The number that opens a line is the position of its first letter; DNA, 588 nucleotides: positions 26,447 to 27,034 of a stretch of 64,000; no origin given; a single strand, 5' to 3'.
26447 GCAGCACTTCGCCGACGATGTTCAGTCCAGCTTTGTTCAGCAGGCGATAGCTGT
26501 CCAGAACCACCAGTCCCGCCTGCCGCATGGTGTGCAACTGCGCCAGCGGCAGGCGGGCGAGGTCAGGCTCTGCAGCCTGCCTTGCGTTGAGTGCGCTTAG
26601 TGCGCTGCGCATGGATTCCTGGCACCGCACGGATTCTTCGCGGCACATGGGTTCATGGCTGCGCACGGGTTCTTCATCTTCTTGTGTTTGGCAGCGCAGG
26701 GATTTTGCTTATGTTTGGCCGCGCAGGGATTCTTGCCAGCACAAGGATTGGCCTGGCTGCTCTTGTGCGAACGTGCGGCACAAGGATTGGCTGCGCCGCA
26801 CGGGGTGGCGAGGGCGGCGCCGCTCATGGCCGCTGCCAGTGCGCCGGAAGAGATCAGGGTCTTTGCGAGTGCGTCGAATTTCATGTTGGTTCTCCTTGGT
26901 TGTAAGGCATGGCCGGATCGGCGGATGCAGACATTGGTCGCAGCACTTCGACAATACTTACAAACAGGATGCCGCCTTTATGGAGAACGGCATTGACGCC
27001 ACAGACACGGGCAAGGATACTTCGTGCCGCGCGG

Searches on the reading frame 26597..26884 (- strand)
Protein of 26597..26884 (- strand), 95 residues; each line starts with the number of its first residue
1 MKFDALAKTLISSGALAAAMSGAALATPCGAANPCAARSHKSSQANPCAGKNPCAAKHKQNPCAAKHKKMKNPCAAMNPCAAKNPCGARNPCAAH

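Call 4: search_protein_families(library=pfam, proteins=[window:26597-26884:-], max_evalue=0.01)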
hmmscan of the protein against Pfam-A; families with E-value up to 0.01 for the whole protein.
window:26597-26884:- (95 aa): 0 families

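Call 5: search_protein_families(library=ncbifam, proteins=[window:26597-26884:-], max_evalue=0.01)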
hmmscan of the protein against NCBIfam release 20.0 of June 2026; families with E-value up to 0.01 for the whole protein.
window:26597-26884:- (95 aa): 0 families

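Call 41: find_homologous_proteins(query=window:26597-26884:-)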
Query window:26597-26884:- (95 aa): 108 proteins with E <= 0.001 among 943 candidates.
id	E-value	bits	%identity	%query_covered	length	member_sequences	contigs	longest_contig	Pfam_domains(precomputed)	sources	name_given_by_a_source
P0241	1.3e-13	69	60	83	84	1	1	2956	-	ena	-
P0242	1.4e-12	66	74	60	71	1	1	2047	-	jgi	jgi:hypothetical protein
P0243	2.5e-12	65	55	71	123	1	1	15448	-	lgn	-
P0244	2.8e-11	62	48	95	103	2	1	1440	-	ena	-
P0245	2.8e-10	58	48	97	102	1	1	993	-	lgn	-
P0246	7.4e-10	57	42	96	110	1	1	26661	-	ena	-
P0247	3.3e-9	55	45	94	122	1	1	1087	-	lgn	-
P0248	3.3e-9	55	64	66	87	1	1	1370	-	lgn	-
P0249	5.9e-9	54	51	94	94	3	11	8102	-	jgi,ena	-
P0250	1.0e-8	53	52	93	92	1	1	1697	-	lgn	-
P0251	1.4e-8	53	64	65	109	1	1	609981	-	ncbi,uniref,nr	ncbi:hypothetical protein [Motiliproteus sp. MSK22-1]|uniref:hypothetical protein n=1 Tax=Motiliprot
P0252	5.0e-8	51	42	91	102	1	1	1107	-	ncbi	-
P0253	1.0e-7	50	45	84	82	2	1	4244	-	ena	-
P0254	1.1e-7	50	63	59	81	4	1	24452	PF02389.21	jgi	jgi:hypothetical protein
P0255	2.0e-7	49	52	83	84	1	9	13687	-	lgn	-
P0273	4.6e-6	45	46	93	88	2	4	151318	-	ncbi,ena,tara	tara:strand:- start:189 stop:455 length:267 start_codon:yes stop_codon:yes gene_type:complete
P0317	1.7e-4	40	70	35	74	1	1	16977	-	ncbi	ncbi:MAG: hypothetical protein ACE5JU_10270 [Candidatus Binatia bacterium]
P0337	6.3e-4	38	61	65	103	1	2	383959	-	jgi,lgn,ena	-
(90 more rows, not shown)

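Call 43: find_encoding_contigs(protein=P0273, flank=6000, max_places=2)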
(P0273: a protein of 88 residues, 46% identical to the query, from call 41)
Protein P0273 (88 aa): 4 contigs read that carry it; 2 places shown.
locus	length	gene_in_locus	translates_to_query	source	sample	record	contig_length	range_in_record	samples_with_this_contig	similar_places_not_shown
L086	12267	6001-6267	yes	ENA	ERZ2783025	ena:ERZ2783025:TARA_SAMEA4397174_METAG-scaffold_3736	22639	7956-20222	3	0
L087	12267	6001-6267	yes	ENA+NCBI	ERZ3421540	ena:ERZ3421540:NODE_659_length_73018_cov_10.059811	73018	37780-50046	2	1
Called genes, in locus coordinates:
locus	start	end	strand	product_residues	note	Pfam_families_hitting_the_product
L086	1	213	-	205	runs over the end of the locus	-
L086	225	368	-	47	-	-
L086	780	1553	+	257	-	PF09335:VTT_dom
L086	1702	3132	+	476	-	PF01266:DAO (faint), PF07992:Pyr_redox_2, PF13738:Pyr_redox_3 (faint), PF00070:Pyr_redox, PF02852:Pyr_redox_dim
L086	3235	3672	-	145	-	PF16347:SGSH_C (weak), PF12411:Choline_sulf_C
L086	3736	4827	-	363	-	-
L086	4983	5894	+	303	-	PF00126:HTH_1, PF03466:LysR_substrate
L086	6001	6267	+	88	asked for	-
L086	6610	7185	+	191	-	-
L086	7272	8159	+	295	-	PF00512:HisKA (weak), PF02518:HATPase_c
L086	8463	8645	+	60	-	-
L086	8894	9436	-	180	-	-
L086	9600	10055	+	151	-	PF20340:DUF6635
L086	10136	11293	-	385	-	PF02277:DBI_PRT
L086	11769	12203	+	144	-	PF02654:CobS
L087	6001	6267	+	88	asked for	-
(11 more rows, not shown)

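Call 44: find_encoding_contigs(protein=P0317, flank=6000, max_places=1)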
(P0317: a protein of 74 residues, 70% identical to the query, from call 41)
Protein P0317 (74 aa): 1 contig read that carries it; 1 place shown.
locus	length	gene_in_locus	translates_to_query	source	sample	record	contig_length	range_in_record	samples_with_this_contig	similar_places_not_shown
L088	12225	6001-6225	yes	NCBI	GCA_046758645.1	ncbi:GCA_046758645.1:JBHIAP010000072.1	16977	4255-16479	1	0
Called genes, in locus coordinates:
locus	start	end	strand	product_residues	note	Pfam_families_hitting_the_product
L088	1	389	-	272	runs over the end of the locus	PF13490:zf-HC2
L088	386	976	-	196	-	PF04542:Sigma70_r2, PF08281:Sigma70_r4_2, PF04545:Sigma70_r4 (weak)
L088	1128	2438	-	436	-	PF14522:Cytochrome_C7 (faint), PF22113:Mtrc-MtrF_II-IV_dom (faint), PF02335:Cytochrom_C552 (faint), PF13435:Cytochrome_C554 (faint)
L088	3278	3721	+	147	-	-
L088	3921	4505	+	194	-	PF14686:fn3_3, PF13620:CarboxypepD_reg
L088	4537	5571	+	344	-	PF25852:DUF6242_C (faint), PF15902:Sortilin-Vps10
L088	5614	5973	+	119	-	-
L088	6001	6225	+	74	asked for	-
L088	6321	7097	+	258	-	PF13442:Cytochrome_CBB3, PF00034:Cytochrom_C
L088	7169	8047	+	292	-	PF03781:FGE-sulfatase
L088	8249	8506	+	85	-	PF00589:Phage_integrase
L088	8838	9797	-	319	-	PF02951:GSH-S_N, PF14397:ATPgrasp_ST (faint), PF02955:GSH-S_ATP, PF08443:RimK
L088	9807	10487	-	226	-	PF06271:RDD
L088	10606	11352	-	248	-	PF20260:PUA_4 (weak), PF04452:Methyltrans_RNA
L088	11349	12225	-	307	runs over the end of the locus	PF06325:PrmA, PF05175:MTS, PF13847:Methyltransf_31 (weak), PF08241:Methyltransf_11 (weak), PF13649:Methyltransf_25 (weak)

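Call 45: find_encoding_contigs(protein=P0337, flank=6000, max_places=1)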
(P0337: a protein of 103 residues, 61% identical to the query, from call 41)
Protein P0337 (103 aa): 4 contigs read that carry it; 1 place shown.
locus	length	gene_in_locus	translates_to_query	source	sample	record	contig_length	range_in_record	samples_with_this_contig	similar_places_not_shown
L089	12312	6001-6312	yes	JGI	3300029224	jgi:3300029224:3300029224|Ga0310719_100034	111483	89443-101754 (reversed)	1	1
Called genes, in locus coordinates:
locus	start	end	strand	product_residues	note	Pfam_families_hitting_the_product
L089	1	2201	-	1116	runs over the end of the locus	PF05227:CHASE3, PF00989:PAS, PF08447:PAS_3, PF13426:PAS_9, PF00989:PAS, PF08447:PAS_3, PF13426:PAS_9, PF00512:HisKA, +5 more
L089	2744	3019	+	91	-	PF00216:Bac_DNA_binding, PF18291:HU-HIG (weak)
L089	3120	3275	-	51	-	PF06568:YjiS-like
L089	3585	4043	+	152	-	PF03625:DUF302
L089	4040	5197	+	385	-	PF04143:Sulf_transp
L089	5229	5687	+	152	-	-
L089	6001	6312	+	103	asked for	-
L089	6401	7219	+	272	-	-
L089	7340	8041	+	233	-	PF22308:DUF6969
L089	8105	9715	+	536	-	-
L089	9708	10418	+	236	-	PF01144:CoA_trans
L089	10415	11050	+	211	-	PF01144:CoA_trans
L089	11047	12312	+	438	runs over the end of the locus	PF00202:Aminotran_3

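Call 54: search_protein_families(library=ncbifam, proteins=[L088:6321-7097:+, L088:7169-8047:+, L089:3585-4043:+, L089:4040-5197:+, L089:5229-5687:+, L089:8105-9715:+], max_evalue=0.01)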
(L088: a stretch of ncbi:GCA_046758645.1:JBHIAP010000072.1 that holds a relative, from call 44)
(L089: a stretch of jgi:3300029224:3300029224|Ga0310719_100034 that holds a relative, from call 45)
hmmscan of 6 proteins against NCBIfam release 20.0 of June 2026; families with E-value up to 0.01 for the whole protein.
L088:6321-7097:+ (258 aa): 13 families
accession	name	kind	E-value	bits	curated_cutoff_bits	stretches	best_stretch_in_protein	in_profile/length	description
NF011054.0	PRK14486.1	equivalog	1.2e-15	57.8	447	2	140-241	216-289/294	putative bifunctional cbb3-type cytochrome c oxidase subunit II/cytochrome c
TIGR00782.1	ccoP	equivalog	8.7e-14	51.5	179.95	1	37-166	110-230/285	cytochrome-c oxidase, cbb3-type subunit III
NF033864.1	cytochrome579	equivalog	1.4e-12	47.7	280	2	43-92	60-109/179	cytochrome 579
NF050122.1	bc1_QcrC_actin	exception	1.5e-08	34.2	200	1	138-216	135-212/253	cytochrome bc1 complex diheme cytochrome c subunit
NF045930.1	Cytc6PetJCyano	equivalog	1.6e-07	31.3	135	0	140-155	29-44/110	cytochrome c6 PetJ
TIGR03872.1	cytochrome_MoxG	equivalog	8.2e-07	29.2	147.8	0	23-59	33-70/133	cytochrome c(L), periplasmic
NF045774.1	cytochro_C551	exception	1.3e-06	28.4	118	0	34-109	39-103/110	cytochrome c551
TIGR04494.1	c550_PedF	equivalog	2e-06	27.7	122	0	32-57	49-74/133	cytochrome c-550 PedF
NF045773.1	cytochro_C550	exception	6.5e-05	22.9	125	0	36-108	51-112/118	cytochrome c550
TIGR02603.1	CxxCH_TIGR02603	domain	0.00031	20.7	68.15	0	32-58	1-29/134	putative heme-binding domain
TIGR03045.1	PS_II_C550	equivalog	0.0028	17.3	177.75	0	20-49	37-66/159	photosystem II cytochrome c-550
NF040606.1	CytoC_perox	subfamily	0.0062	15.8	150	0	143-196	302-346/524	di-heme-cytochrome C peroxidase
NF052248.1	SorU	equivalog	0.0073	16.5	100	0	215-239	48-72/72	SorU family sulfite dehydrogenase c-type cytochrome subunit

L088:7169-8047:+ (292 aa): 7 families
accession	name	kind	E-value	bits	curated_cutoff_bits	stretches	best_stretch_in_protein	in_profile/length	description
TIGR03525.2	GldK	equivalog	2.2e-21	76.7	350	1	137-285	218-407/408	T9SS ring complex lipoprotein PorK/GldK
NF041186.1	SenA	equivalog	2.7e-19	69.8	420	1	27-281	166-380/382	selenoneine synthase SenA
NF051459.1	pyoverdine_PvdO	equivalog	2.9e-19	69.2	500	1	22-283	27-278/280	dihydropyoverdine dehydrogenase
TIGR03440.2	egtB_TIGR03440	equivalog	4.3e-19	68.9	360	1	68-281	196-412/413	ergothioneine biosynthesis protein EgtB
TIGR04344.1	ovoA_Nterm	equivalog_domain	1.2e-16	60.6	400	1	54-236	200-386/444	5-histidylcysteine sulfoxide synthase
TIGR02171.1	Fb_sc_TIGR02171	subfamily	4.3e-06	25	544.35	1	162-231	157-215/912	TIGR02171 family lipoprotein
TIGR03524.1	GldJ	equivalog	2.5e-05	23.1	458.2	0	162-179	262-279/559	gliding motility lipoprotein GldJ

L089:3585-4043:+ (152 aa): 0 families

L089:4040-5197:+ (385 aa): 3 families
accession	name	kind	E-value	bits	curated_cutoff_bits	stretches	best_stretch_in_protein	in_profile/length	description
NF033796.1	selen_YedE_FdhT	exception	2.8e-29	102.5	350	2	225-378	7-156/387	selenium metabolism membrane protein YedE/FdhT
NF052577.1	ThSTportTsuASprch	equivalog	2e-21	76.7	400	2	295-373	242-320/330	thiosulfate transporter TsuA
NF041049.1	thio_trans_TsuA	exception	4.7e-08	32.5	645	2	41-148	11-114/348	thiosulfate utilization transporter TsuA/YeeE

L089:5229-5687:+ (152 aa): 0 families

L089:8105-9715:+ (536 aa): 6 families
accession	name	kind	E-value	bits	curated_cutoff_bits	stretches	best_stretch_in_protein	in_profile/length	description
TIGR00238.1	TIGR00238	subfamily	4.8e-19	68.5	199.2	1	186-359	105-264/331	KamA family radical SAM protein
TIGR03822.1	AblA_like_2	hypoth_equivalog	1.1e-18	67.4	396.25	1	184-358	78-240/321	lysine-2,3-aminomutase-like protein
TIGR04468.1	arg_2_3_am_muta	equivalog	3.8e-16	59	600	1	190-358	96-254/351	arginine 2,3-aminomutase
TIGR03820.1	lys_2_3_AblA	equivalog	4.5e-16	58.6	525.4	1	170-358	87-258/417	lysine 2,3-aminomutase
TIGR04368.1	Glu_2_3_NH3_mut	equivalog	3.9e-15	55.3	650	1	191-358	149-302/404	glutamate 2,3-aminomutase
TIGR03821.1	EFP_modif_epmB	equivalog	2.7e-12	46.3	369.3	1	185-358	87-246/321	EF-P beta-lysylation protein EpmB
